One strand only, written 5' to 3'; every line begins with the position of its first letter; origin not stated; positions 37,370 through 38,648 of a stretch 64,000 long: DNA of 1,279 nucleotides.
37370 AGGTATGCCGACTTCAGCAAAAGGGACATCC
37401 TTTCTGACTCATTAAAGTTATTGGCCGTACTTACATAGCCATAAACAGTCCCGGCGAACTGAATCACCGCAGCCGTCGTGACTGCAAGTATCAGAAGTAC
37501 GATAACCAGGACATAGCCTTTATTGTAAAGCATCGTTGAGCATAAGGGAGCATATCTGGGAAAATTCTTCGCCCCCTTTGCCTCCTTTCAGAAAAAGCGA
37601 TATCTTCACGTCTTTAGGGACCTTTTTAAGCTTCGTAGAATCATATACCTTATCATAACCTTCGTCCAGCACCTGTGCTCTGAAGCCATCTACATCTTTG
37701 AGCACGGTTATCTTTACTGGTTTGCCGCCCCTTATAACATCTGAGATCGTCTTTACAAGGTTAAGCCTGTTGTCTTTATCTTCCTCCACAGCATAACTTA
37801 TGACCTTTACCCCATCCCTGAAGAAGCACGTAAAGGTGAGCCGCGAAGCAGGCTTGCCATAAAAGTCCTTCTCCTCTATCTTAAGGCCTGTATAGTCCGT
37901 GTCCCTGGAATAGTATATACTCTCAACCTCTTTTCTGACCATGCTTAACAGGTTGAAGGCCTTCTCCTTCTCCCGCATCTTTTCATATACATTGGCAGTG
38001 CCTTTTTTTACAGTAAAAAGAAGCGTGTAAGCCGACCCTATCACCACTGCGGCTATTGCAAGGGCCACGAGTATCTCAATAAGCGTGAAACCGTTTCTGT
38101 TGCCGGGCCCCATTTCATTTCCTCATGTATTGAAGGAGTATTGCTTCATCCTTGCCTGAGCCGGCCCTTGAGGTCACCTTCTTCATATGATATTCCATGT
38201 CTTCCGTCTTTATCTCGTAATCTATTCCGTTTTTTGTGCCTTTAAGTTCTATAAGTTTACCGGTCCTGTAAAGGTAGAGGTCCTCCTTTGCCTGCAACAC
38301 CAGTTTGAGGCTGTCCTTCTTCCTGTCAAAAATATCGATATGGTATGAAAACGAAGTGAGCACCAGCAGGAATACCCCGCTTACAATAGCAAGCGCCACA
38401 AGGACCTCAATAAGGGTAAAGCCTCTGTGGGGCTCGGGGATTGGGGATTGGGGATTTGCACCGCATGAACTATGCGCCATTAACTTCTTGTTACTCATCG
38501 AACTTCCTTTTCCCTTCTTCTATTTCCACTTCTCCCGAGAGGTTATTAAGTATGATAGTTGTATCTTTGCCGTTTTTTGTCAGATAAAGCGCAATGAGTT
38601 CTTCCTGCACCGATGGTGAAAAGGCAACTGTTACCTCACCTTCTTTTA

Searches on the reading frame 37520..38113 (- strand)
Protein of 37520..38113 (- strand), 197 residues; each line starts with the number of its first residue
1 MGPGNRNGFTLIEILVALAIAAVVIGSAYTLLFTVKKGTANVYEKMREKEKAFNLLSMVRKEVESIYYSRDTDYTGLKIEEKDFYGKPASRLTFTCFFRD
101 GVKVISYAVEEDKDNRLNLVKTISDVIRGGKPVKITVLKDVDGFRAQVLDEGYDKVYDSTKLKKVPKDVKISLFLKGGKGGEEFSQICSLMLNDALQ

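Call 18: search_protein_families(library=pfam, proteins=[window:37520-38113:-])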
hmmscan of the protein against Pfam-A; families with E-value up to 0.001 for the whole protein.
window:37520-38113:- (197 aa): 2 families
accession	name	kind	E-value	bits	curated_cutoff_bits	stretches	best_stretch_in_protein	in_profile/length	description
PF07963.17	N_methyl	-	6.8e-09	35.4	21.2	1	5-29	3-27/27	Prokaryotic N-terminal methylation motif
PF11612.13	T2SSJ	-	0.00097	19.9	28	0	103-178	58-133/140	Type II secretion system (T2SS), protein J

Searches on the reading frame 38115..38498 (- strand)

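Call 17: search_protein_families(library=pfam, proteins=[window:38115-38498:-])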
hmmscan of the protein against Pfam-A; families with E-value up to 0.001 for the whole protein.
window:38115-38498:- (127 aa): 1 family
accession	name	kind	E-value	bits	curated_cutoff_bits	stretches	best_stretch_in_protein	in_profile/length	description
PF07963.17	N_methyl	-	6.6e-07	29.1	21.2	1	24-40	4-20/27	Prokaryotic N-terminal methylation motif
